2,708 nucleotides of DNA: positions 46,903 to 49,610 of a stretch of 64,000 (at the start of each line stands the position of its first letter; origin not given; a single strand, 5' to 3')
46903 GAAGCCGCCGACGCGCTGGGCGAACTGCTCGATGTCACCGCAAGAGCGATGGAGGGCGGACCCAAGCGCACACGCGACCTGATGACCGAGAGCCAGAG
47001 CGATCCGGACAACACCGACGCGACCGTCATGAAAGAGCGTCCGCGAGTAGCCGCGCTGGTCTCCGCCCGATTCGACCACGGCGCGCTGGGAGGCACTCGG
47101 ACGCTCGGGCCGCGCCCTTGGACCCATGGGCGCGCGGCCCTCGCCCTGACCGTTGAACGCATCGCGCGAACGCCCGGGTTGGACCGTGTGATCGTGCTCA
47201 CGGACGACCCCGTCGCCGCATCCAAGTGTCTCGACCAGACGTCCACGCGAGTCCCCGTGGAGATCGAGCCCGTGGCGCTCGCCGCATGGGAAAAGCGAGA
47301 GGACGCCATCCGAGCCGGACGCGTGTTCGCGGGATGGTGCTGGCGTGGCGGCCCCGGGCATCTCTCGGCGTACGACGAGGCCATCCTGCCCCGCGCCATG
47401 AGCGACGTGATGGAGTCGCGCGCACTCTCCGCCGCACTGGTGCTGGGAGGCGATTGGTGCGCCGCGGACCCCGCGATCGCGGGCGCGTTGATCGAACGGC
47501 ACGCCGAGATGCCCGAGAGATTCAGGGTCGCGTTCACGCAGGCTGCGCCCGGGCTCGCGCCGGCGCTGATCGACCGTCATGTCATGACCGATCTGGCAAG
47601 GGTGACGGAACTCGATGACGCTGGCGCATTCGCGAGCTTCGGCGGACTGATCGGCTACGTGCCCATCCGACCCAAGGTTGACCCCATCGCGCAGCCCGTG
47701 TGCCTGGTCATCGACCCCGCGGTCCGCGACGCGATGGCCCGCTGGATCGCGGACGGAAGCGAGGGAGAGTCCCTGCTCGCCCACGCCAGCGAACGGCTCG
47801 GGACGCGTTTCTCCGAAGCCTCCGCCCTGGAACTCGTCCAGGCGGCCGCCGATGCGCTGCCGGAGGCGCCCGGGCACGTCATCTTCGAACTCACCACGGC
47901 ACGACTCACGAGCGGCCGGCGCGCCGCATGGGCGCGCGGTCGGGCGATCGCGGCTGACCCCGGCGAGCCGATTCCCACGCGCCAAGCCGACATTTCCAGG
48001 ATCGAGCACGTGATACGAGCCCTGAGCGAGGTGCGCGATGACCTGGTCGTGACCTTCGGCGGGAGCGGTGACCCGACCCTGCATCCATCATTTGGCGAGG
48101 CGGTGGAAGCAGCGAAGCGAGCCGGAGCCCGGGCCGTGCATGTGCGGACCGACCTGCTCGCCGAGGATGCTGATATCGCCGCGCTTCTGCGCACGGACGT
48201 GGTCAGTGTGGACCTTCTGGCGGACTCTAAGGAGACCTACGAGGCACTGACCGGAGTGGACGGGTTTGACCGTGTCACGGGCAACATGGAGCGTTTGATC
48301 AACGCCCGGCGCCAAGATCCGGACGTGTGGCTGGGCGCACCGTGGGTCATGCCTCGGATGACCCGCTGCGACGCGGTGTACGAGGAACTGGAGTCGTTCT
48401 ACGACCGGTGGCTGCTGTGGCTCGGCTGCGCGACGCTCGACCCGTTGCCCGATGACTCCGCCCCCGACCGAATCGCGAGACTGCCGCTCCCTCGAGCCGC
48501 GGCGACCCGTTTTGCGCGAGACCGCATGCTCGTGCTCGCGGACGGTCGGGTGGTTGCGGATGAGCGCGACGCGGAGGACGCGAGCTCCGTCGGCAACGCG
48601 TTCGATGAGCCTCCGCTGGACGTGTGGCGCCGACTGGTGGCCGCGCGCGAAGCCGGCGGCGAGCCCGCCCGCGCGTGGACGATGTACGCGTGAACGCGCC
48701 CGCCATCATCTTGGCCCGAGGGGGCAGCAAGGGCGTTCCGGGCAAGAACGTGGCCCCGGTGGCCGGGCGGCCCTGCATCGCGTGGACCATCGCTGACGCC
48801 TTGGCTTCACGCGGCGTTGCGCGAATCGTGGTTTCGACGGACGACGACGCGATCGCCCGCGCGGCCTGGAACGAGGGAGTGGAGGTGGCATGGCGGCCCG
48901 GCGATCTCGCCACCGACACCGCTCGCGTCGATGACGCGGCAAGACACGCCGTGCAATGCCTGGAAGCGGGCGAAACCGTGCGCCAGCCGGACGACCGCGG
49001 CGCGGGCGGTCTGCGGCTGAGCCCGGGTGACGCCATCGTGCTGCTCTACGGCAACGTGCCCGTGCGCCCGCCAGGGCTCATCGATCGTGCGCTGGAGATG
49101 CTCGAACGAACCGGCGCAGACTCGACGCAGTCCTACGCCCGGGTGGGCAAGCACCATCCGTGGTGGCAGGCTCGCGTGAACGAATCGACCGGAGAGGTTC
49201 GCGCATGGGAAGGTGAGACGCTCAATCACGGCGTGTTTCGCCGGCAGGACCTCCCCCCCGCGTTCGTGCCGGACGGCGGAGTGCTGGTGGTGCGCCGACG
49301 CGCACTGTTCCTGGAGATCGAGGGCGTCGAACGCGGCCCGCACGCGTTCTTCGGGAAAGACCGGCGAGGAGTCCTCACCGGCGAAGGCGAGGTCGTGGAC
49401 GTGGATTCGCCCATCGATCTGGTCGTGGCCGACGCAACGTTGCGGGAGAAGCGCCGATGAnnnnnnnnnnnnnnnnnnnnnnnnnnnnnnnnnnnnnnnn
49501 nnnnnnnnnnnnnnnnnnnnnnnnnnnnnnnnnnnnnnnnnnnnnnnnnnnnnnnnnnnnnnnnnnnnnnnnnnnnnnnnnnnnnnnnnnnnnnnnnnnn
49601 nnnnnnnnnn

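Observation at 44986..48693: Giant Maf(DUF115)-cytidylyltransferase-like-'dead' radical-SAM/SPASM fusion heading a nonulosonic-acid cluster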

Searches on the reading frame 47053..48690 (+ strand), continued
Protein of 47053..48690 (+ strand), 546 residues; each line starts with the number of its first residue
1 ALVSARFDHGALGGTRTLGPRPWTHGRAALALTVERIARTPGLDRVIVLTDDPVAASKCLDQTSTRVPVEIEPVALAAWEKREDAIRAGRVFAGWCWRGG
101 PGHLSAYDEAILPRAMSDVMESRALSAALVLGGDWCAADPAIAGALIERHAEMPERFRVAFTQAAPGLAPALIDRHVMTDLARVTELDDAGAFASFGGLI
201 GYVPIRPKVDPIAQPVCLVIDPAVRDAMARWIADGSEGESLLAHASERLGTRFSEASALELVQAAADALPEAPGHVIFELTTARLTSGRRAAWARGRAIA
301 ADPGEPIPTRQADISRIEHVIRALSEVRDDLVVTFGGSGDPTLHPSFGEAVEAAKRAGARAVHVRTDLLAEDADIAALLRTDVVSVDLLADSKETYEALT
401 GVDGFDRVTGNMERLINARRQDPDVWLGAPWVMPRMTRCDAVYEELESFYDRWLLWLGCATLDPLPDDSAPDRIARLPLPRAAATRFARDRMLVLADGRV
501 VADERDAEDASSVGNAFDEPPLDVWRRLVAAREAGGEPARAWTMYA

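Call 60: get_annotated_region(hit=H2, flank=8000)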
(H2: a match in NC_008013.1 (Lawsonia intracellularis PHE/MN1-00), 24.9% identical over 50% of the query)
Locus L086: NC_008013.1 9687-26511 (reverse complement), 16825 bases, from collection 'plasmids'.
description: Lawsonia intracellularis PHE/MN1-00 plasmid 2, complete sequence
organism: Lawsonia intracellularis PHE/MN1-00 (NCBI taxid 363253)
taxonomy: Bacteria; Thermodesulfobacteriota; Desulfovibrionia; Desulfovibrionales; Desulfovibrionaceae; Lawsonia; Lawsonia intracellularis; Lawsonia intracellularis PHE/MN1-00
host: -; source: Sus scrofa; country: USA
typing (MOB-suite, as given by PLSDB): non-mobilizable; replicon rep_cluster_1706
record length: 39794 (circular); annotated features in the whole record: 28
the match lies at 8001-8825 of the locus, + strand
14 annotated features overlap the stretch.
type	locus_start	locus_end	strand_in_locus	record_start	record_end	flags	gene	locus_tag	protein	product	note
CDS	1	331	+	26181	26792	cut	-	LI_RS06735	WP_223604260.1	hypothetical protein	-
CDS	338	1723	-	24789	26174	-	-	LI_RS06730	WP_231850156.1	radical SAM protein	-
CDS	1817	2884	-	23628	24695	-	-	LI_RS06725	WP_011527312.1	ATP-grasp domain-containing protein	-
CDS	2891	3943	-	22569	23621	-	-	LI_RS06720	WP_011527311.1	aminotransferase class I/II-fold pyridoxal phosphate-dependent enzyme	GO:0009058 - biosynthetic process [Evidence IEA]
CDS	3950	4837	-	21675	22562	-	-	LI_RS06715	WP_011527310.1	class I SAM-dependent methyltransferase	-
CDS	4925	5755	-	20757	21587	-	-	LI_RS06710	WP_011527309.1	class I SAM-dependent methyltransferase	-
CDS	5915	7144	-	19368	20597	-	-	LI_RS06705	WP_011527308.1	hypothetical protein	-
CDS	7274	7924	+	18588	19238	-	-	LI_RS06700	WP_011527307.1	acetyltransferase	-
CDS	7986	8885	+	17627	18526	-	-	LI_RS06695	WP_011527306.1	radical SAM protein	-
CDS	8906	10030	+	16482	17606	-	-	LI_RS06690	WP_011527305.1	DegT/DnrJ/EryC1/StrS family aminotransferase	-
CDS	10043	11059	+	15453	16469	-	-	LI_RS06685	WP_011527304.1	class I SAM-dependent methyltransferase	-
CDS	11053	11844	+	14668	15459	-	-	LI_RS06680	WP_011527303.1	hypothetical protein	-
CDS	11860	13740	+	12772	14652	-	asnB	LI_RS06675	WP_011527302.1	asparagine synthase (glutamine-hydrolyzing)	GO:0006529 - asparagine biosynthetic process [Evidence IEA]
CDS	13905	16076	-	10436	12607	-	-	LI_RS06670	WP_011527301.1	autotransporter outer membrane beta-barrel domain-containing protein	-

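Call 61: get_annotated_region(hit=H1, flank=8000)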
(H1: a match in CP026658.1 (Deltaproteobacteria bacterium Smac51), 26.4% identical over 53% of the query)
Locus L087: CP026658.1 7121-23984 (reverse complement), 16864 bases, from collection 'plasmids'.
description: Deltaproteobacteria bacterium Smac51 plasmid p_unnamed1, complete sequence
organism: Deltaproteobacteria bacterium Smac51 (NCBI taxid 2946587)
taxonomy: Bacteria; ; Deltaproteobacteria; ; ; ; Deltaproteobacteria bacterium Smac51
host: -; source: cockroach,pure culture,hindgut; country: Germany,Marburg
typing (MOB-suite, as given by PLSDB): non-mobilizable
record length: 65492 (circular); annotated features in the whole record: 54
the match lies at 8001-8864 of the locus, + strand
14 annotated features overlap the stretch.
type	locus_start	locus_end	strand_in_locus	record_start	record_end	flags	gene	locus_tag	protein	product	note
CDS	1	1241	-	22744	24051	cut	-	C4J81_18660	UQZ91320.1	hypothetical protein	-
CDS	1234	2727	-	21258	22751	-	-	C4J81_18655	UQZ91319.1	hypothetical protein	-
CDS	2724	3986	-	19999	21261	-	-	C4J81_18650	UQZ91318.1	hypothetical protein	-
CDS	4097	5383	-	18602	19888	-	-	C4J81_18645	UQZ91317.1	hypothetical protein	-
CDS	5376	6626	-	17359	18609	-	-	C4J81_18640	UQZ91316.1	hypothetical protein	-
CDS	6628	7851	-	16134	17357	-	-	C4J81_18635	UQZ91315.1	hypothetical protein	-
CDS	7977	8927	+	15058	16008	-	-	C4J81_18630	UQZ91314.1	molybdenum cofactor biosynthesis protein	-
CDS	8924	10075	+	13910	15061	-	-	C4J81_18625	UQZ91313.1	perosamine synthetase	-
CDS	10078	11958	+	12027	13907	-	asnB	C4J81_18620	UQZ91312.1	asparagine synthase (glutamine-hydrolyzing)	-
CDS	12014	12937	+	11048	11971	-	-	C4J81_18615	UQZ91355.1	class I SAM-dependent methyltransferase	-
CDS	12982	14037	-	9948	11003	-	-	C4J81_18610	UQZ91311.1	carbamoyl phosphate synthase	-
CDS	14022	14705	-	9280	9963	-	-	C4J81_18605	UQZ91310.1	metallophosphoesterase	-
CDS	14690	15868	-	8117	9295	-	-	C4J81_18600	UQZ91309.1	hypothetical protein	-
CDS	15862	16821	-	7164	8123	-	-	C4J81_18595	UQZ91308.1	hypothetical protein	-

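Call 74: find_encoding_contigs(protein=P0349, flank=6000, max_places=1)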
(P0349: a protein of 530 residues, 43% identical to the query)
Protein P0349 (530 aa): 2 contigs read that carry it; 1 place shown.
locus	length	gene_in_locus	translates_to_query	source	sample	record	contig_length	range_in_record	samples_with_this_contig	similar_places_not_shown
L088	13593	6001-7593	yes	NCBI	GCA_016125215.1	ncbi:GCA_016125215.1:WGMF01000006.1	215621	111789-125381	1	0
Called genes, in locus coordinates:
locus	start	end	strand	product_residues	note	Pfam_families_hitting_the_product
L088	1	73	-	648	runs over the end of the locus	PF28492:Beta_helix_4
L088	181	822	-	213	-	-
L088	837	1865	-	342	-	-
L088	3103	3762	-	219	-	-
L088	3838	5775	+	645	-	PF20157:Maf_flag10_N (faint), PF01973:MptE-like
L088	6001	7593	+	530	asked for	PF13186:SPASM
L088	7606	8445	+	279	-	PF02348:CTP_transf_3, PF12804:NTP_transf_3 (faint)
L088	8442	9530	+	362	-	PF02350:Epimerase_2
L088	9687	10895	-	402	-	PF02445:NadA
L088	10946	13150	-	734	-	PF01839:FG-GAP (faint), PF06739:SBBP (weak), PF17164:DUF5122 (faint), PF06739:SBBP, PF13517:FG-GAP_3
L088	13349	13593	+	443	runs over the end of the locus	PF12838:Fer4_7 (faint), PF13746:Fer4_18 (faint), PF00037:Fer4 (faint), PF13187:Fer4_9 (weak), PF13237:Fer4_10 (faint), PF14697:Fer4_21 (weak)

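Call 75: find_encoding_contigs(protein=P0293, flank=6000, max_places=1)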
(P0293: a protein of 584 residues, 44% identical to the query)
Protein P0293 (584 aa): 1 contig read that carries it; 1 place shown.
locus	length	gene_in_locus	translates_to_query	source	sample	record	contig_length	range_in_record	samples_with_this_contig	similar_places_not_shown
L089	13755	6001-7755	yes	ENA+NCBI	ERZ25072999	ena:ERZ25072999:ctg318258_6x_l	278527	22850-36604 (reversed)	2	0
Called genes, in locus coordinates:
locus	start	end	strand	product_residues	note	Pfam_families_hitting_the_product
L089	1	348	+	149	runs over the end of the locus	PF02502:LacAB_rpiB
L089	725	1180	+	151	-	-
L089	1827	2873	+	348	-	-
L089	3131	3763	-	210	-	-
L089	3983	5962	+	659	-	PF01973:MptE-like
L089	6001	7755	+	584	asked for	PF13186:SPASM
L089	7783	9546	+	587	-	PF02348:CTP_transf_3, PF12804:NTP_transf_3 (faint), PF03102:NeuB, PF08666:SAF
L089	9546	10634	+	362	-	PF02350:Epimerase_2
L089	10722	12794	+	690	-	PF00122:E1-E2_ATPase, PF00702:Hydrolase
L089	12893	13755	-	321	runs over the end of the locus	PF12679:ABC2_membrane_2 (faint)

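Call 76: find_encoding_contigs(protein=P0291, flank=6000, max_places=1)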
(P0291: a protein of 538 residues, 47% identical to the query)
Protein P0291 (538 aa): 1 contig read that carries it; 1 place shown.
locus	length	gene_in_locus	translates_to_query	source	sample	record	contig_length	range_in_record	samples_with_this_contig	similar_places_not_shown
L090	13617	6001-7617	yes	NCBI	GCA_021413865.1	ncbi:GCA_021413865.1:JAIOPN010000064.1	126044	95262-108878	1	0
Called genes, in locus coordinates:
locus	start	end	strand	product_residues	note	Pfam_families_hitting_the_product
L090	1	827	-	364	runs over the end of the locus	PF00180:Iso_dh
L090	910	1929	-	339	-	PF02899:Phage_int_SAM_1, PF00589:Phage_integrase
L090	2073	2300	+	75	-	-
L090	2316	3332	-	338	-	PF19777:DUF6263 (faint)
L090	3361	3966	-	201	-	-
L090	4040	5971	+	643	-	PF20157:Maf_flag10_N (faint), PF01973:MptE-like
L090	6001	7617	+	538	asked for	PF04055:Radical_SAM (weak), PF13186:SPASM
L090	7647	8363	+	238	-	PF02348:CTP_transf_3, PF12804:NTP_transf_3 (weak)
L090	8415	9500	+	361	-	PF02350:Epimerase_2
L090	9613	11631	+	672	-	PF00122:E1-E2_ATPase, PF00702:Hydrolase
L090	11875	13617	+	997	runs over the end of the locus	PF07940:Hepar_II_III_C (weak)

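Call 82: search_protein_families(library=ncbifam, proteins=[L086:7986-8882:+, L087:7977-8924:+], max_evalue=0.00001)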
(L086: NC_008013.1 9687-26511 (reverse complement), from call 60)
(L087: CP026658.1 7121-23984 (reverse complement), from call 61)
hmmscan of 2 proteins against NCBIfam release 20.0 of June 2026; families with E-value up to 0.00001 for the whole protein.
L086:7986-8882:+ (299 aa): 32 families (the best 25 are shown)
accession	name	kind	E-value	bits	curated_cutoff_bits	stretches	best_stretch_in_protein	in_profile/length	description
TIGR04317.1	W_rSAM_matur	equivalog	2.8e-25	89.2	380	1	9-174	5-170/349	tungsten cofactor oxidoreductase radical SAM maturase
TIGR04321.1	spiroSPASM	subfamily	5.6e-25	88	250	1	4-280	227-505/510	spiro-SPASM protein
TIGR04311.1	rSAM_Geo_metal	subfamily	1.1e-20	74.1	400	1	6-172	1-171/423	radical SAM/SPASM family putative metalloenzyme maturase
TIGR02666.1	moaA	equivalog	1.7e-17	63.4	284.05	1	12-196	14-200/336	GTP 3',8-cyclase MoaA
NF001199.0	PRK00164.2-1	equivalog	2.3e-15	56.6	231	1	11-175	15-175/308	GTP 3',8-cyclase MoaA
TIGR04347.1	pseudo_SAM_Halo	equivalog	2.5e-15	56.7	525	1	12-213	42-240/390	TIGR04347 family pseudo-SAM/SPASM protein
TIGR02668.1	moaA_archaeal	equivalog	6.3e-15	54.9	325.25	1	11-191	13-190/303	GTP 3',8-cyclase MoaA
TIGR04055.1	rSAM_NirJ2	equivalog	4.4e-13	49.5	500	1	12-174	4-160/326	putative heme d1 biosynthesis radical SAM protein NirJ2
TIGR04053.2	TIGR04053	equivalog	2.4e-12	46.8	395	1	2-172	2-170/366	TIGR04053 family radical SAM/SPASM domain-containing protein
TIGR04054.1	rSAM_NirJ1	equivalog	5.2e-12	45.1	650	1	11-129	39-155/387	putative heme d1 biosynthesis radical SAM protein NirJ1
TIGR04545.1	rSAM_ahbD_hemeb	equivalog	7.6e-12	45.3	500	1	10-173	2-160/339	heme b synthase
NF050035.1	rSAM_WgK_link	exception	1e-11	44.5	650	1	3-129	4-130/367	radical SAM/SPASM peptide maturase WgkB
NF045646.2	rSAM_Se_TrsS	equivalog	3.7e-11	42.2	490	1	11-183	89-259/441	radical SAM (seleno)protein TrsS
TIGR04251.1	SCM_rSAM_ScmF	equivalog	5e-11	42.6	400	1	10-129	6-127/353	SynChlorMet cassette radical SAM/SPASM protein ScmF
TIGR04546.1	rSAM_ahbC_deAc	equivalog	7.9e-11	41.4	650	1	12-174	43-199/390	12,18-didecarboxysiroheme deacetylase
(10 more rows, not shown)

L087:7977-8924:+ (316 aa): 26 families (the best 25 are shown)
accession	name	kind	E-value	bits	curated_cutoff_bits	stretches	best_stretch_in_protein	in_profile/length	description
TIGR04311.1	rSAM_Geo_metal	subfamily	8.5e-32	110.7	400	1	20-158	1-141/423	radical SAM/SPASM family putative metalloenzyme maturase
TIGR04317.1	W_rSAM_matur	equivalog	3.4e-29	102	380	1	23-182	5-159/349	tungsten cofactor oxidoreductase radical SAM maturase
TIGR04321.1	spiroSPASM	subfamily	9.1e-24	84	250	1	19-299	228-508/510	spiro-SPASM protein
NF001199.0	PRK00164.2-1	equivalog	8.3e-16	58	231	1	24-157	14-146/308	GTP 3',8-cyclase MoaA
TIGR04133.1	rSAM_w_lipo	hypoth_equivalog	5.2e-15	55.2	425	1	24-135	26-139/350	TIGR04133 family radical SAM/SPASM protein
TIGR02666.1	moaA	equivalog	1.1e-14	54.1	284.05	1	24-158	12-152/336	GTP 3',8-cyclase MoaA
TIGR02668.1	moaA_archaeal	equivalog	8.2e-14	51.3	325.25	1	24-156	12-143/303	GTP 3',8-cyclase MoaA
TIGR04347.1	pseudo_SAM_Halo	equivalog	2.6e-13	50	525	1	26-162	42-177/390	TIGR04347 family pseudo-SAM/SPASM protein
NF045646.2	rSAM_Se_TrsS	equivalog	2.3e-12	46.2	490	1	26-148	90-213/441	radical SAM (seleno)protein TrsS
TIGR04055.1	rSAM_NirJ2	equivalog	8.8e-12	45.2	500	1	28-142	6-118/326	putative heme d1 biosynthesis radical SAM protein NirJ2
TIGR02109.1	PQQ_syn_pqqE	equivalog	1.6e-11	43.7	381.35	1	20-162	5-143/358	pyrroloquinoline quinone biosynthesis protein PqqE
TIGR04051.1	rSAM_NirJ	equivalog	5.2e-11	42.1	515.45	1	27-155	7-134/354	heme d1 biosynthesis radical SAM protein NirJ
TIGR04251.1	SCM_rSAM_ScmF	equivalog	3.4e-10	39.8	400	1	26-156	8-141/353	SynChlorMet cassette radical SAM/SPASM protein ScmF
NF045702.1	rSAM_GDGT_ether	equivalog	8.2e-10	37.9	450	1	25-145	89-214/486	tetraether lipid synthase Tes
TIGR04545.1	rSAM_ahbD_hemeb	equivalog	8.8e-10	38.5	500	1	26-141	4-118/339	heme b synthase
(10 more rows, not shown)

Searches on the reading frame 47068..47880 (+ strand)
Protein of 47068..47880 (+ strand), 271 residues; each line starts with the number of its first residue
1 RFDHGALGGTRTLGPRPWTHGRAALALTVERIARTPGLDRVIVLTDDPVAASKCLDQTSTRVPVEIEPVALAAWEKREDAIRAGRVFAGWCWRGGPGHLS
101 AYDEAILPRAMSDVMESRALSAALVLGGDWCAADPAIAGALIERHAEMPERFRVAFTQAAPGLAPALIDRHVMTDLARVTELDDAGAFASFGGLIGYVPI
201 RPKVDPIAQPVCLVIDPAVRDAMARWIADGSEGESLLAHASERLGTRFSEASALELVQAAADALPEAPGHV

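Call 14: search_protein_families(library=pfam, proteins=[window:47068-47880:+], max_evalue=10)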
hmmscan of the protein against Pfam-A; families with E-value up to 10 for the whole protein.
window:47068-47880:+ (271 aa): 0 families

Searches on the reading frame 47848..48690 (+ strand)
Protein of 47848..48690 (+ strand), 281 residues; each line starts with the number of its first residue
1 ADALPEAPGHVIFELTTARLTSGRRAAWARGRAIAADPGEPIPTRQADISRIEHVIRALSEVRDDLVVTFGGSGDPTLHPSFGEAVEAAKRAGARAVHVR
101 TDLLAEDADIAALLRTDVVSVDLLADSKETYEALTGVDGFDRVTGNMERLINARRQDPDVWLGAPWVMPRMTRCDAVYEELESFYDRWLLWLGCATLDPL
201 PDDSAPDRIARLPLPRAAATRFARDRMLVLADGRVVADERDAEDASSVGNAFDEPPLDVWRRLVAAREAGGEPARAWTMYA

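Call 14: search_protein_families(library=pfam, proteins=[window:47848-48690:+], max_evalue=10)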
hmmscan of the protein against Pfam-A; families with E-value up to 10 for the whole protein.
window:47848-48690:+ (281 aa): 1 family
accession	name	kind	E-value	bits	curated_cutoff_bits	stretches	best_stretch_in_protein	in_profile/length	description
PF04055.27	Radical_SAM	-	2.9e-06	28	29.5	1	43-154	24-140/166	Radical SAM superfamily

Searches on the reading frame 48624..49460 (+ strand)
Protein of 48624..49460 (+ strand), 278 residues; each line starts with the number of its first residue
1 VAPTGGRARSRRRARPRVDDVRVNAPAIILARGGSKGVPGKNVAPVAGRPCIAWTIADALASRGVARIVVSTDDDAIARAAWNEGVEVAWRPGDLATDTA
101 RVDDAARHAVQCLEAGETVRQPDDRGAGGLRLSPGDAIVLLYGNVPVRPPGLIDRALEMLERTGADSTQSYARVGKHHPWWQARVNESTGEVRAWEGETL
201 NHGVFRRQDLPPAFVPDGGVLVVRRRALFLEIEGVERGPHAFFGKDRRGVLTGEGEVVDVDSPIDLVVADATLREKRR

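Call 4: search_protein_families(library=pfam, proteins=[window:48624-49460:+], max_evalue=0.1)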
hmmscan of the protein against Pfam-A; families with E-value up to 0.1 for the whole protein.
window:48624-49460:+ (278 aa): 2 families
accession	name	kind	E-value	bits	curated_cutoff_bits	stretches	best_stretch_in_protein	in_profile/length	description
PF02348.25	CTP_transf_3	-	9.8e-19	68.5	22.6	1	27-108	2-83/217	Cytidylyltransferase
PF12804.13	NTP_transf_3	-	3e-05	24.7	27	1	27-205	1-154/160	MobA-like NTP transferase domain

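Call 5: search_protein_families(library=ncbifam, proteins=[window:48624-49460:+], max_evalue=0.1)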
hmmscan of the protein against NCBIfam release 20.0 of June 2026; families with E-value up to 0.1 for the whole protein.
window:48624-49460:+ (278 aa): 10 families
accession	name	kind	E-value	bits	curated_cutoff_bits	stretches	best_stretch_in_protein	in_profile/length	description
TIGR03584.1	PseF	equivalog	3.7e-22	79.1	205.7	1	27-115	2-91/222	pseudaminic acid cytidylyltransferase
NF003950.0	PRK05450.1-3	subfamily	3.2e-12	46.3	234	1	27-109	5-87/248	3-deoxy-manno-octulosonate cytidylyltransferase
NF003952.0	PRK05450.1-5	subfamily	1.3e-11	44.1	193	1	27-164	5-120/250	3-deoxy-manno-octulosonate cytidylyltransferase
NF009905.0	PRK13368.1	subfamily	8.5e-11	41.6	255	1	26-160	4-114/243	3-deoxy-manno-octulosonate cytidylyltransferase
NF003948.0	PRK05450.1-1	equivalog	4.8e-07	29.2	281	1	28-107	9-87/248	3-deoxy-manno-octulosonate cytidylyltransferase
TIGR00466.1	kdsB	equivalog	1e-06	28.3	155.2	1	28-108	6-85/241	3-deoxy-manno-octulosonate cytidylyltransferase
NF010938.0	PRK14358.1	equivalog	0.0041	15.7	500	1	40-100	26-87/481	bifunctional N-acetylglucosamine-1-phosphate uridyltransferase/glucosamine-1-phosphate acetyltransferase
NF010935.0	PRK14355.1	equivalog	0.03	13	718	1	26-97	5-81/459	bifunctional UDP-N-acetylglucosamine diphosphorylase/glucosamine-1-phosphate N-acetyltransferase GlmU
NF010937.0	PRK14357.1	equivalog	0.031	13.2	658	0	132-174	86-128/448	bifunctional UDP-N-acetylglucosamine diphosphorylase/glucosamine-1-phosphate N-acetyltransferase GlmU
TIGR00453.1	ispD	equivalog_domain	0.072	12.5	181.3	0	28-78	3-56/219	2-C-methyl-D-erythritol 4-phosphate cytidylyltransferase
